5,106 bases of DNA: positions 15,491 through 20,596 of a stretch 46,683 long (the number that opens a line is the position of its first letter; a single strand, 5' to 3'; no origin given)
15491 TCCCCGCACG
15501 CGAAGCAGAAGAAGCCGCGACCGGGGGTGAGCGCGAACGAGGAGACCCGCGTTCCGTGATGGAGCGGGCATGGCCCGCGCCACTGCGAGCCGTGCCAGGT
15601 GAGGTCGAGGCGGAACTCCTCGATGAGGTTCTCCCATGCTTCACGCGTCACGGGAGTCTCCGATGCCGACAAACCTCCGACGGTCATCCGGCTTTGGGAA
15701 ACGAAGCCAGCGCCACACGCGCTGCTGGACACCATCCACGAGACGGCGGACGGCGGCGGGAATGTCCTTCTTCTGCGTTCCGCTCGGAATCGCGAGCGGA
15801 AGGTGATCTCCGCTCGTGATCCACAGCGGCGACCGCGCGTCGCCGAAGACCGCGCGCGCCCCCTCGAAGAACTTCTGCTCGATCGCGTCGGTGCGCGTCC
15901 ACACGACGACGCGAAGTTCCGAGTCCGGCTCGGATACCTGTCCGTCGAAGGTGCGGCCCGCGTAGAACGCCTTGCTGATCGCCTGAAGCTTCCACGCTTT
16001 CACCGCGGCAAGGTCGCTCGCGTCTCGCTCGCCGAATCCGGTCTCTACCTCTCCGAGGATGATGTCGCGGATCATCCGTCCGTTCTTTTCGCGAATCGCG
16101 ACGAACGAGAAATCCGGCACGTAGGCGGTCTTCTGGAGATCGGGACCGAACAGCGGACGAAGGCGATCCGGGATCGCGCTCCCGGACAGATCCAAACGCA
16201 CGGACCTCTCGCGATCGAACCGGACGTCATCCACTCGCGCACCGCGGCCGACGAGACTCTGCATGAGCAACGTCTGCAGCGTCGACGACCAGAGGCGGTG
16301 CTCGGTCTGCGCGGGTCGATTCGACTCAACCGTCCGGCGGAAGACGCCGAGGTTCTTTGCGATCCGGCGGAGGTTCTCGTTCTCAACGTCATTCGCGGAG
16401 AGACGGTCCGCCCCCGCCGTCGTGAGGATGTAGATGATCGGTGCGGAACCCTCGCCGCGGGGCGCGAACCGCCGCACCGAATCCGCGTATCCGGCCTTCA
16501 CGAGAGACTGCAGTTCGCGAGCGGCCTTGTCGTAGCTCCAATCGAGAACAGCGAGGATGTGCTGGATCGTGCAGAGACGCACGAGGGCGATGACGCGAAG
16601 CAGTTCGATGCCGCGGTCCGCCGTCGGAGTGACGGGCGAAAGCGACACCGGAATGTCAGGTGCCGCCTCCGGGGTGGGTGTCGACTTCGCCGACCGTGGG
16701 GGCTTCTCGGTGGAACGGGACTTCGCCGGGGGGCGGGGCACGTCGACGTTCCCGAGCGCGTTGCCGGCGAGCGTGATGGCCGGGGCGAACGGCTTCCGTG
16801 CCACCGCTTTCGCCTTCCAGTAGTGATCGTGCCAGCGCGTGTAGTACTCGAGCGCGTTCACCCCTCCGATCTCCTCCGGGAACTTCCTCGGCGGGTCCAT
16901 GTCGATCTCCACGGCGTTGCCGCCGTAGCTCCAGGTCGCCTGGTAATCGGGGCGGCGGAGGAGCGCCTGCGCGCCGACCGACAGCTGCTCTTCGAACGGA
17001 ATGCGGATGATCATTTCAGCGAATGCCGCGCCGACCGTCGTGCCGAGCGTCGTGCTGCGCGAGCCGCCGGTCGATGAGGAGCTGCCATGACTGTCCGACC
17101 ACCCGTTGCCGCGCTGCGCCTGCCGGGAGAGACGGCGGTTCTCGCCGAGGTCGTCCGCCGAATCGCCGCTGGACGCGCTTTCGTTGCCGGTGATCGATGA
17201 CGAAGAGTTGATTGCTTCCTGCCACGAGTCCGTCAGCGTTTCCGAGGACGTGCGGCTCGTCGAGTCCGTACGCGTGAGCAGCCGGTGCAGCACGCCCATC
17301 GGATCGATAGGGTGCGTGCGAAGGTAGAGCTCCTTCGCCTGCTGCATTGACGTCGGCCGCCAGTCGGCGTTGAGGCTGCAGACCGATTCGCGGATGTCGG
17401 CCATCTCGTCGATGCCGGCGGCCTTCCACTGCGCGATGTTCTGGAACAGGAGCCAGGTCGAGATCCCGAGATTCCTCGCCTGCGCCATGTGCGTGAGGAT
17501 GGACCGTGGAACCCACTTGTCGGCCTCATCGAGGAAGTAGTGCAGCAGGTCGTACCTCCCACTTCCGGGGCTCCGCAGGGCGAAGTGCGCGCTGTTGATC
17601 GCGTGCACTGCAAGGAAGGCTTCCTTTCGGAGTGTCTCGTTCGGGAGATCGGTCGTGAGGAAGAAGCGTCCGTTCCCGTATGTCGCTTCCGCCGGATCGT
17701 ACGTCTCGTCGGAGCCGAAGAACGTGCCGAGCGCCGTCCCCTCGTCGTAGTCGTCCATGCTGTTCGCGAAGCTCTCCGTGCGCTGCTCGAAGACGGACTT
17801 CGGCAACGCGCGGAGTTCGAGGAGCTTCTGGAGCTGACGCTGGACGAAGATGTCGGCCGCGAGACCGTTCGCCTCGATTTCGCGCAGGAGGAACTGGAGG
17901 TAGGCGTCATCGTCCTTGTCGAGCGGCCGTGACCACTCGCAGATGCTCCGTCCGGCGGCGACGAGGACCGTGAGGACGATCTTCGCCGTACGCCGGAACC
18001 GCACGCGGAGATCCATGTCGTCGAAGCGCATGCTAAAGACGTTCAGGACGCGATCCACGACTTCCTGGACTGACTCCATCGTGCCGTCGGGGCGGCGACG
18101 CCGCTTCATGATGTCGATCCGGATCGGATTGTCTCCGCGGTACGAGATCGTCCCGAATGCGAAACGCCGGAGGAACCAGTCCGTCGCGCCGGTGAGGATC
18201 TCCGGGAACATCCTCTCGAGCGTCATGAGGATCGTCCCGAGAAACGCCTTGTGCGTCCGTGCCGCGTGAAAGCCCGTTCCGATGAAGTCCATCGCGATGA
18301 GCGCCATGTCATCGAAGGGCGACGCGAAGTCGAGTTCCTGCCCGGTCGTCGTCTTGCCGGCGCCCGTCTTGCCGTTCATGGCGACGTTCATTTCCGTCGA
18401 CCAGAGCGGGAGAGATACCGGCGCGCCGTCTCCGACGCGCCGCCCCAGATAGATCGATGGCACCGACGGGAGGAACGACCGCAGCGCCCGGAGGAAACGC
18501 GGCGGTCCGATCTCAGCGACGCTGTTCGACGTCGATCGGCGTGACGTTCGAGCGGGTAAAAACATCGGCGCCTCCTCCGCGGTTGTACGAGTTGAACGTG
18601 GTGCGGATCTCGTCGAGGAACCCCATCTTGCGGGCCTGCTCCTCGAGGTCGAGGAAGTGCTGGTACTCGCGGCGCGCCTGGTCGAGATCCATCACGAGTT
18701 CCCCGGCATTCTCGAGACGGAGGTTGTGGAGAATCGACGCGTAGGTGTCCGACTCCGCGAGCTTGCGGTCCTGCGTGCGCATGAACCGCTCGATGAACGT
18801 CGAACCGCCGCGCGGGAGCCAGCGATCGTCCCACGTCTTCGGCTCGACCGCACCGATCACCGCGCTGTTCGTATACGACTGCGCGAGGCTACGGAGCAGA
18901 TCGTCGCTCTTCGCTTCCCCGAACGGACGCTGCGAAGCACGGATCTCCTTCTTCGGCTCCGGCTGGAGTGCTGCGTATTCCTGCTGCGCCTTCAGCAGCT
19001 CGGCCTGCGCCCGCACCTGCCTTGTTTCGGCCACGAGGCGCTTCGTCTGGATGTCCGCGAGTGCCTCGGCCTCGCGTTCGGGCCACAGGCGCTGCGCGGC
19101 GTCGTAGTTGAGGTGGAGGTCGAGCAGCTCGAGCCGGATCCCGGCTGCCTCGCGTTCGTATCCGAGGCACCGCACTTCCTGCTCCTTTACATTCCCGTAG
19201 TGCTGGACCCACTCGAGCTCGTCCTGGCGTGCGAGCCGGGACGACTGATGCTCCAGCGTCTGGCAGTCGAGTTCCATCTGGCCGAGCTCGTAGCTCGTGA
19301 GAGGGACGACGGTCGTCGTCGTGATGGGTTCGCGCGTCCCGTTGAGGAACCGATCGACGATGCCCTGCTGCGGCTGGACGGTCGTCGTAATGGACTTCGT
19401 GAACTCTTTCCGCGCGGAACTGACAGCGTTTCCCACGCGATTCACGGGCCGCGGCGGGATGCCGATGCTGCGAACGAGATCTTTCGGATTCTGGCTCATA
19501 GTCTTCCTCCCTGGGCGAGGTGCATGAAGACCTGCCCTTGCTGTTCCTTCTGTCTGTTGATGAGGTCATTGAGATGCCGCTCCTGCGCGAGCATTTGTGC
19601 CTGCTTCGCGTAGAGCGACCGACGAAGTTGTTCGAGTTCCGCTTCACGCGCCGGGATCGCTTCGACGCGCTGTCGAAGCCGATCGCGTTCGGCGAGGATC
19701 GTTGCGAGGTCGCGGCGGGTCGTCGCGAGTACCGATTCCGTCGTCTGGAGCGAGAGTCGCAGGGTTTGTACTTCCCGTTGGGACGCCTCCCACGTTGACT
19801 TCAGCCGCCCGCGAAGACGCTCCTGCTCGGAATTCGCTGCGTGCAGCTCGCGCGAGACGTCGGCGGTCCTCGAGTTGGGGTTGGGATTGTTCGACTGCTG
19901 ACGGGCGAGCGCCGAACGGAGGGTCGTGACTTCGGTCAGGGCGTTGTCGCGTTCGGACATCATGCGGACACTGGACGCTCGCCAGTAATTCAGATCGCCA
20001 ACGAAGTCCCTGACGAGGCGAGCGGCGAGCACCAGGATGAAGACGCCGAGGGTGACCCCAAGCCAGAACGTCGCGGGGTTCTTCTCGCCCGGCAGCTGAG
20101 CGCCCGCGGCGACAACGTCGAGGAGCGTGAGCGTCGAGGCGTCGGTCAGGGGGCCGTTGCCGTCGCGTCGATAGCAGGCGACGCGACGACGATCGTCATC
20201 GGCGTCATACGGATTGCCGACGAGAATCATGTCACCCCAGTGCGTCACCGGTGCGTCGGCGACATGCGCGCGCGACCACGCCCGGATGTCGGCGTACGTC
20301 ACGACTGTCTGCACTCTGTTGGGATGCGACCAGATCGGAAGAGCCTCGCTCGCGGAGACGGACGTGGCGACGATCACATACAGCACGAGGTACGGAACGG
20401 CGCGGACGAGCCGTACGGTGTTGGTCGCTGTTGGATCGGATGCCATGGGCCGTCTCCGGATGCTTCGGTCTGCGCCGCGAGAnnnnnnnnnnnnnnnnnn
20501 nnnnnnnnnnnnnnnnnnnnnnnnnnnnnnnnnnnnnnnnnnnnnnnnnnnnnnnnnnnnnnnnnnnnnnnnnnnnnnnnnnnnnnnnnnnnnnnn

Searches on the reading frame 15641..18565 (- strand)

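Call 13: search_protein_families(library=pfam, proteins=[window:15641-18565:-], max_evalue=0.001)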
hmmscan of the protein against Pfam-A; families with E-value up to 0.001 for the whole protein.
window:15641-18565:- (974 aa): 1 family
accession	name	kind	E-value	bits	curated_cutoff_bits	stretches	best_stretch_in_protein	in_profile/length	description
PF13814.12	Replic_Relax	-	7.1e-08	33.2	25.3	1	656-731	1-76/191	Replication-relaxation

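Call 29: search_protein_families(library=padloc, proteins=[window:15641-18565:-], max_evalue=0.00001)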
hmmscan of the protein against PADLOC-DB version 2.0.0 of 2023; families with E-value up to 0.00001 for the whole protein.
window:15641-18565:- (974 aa): 0 families

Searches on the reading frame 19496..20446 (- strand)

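Call 13: search_protein_families(library=pfam, proteins=[window:19496-20446:-], max_evalue=0.001)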
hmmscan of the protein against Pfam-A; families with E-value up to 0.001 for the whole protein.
window:19496-20446:- (316 aa): 1 family
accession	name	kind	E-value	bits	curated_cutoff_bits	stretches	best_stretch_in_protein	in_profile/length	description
PF06785.16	UPF0242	-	0.00087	19.8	33.5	0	128-295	33-183/194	Uncharacterised protein family (UPF0242) N-terminus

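Call 29: search_protein_families(library=padloc, proteins=[window:19496-20446:-], max_evalue=0.00001)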
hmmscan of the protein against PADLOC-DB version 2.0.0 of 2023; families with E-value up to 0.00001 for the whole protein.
window:19496-20446:- (316 aa): 0 families
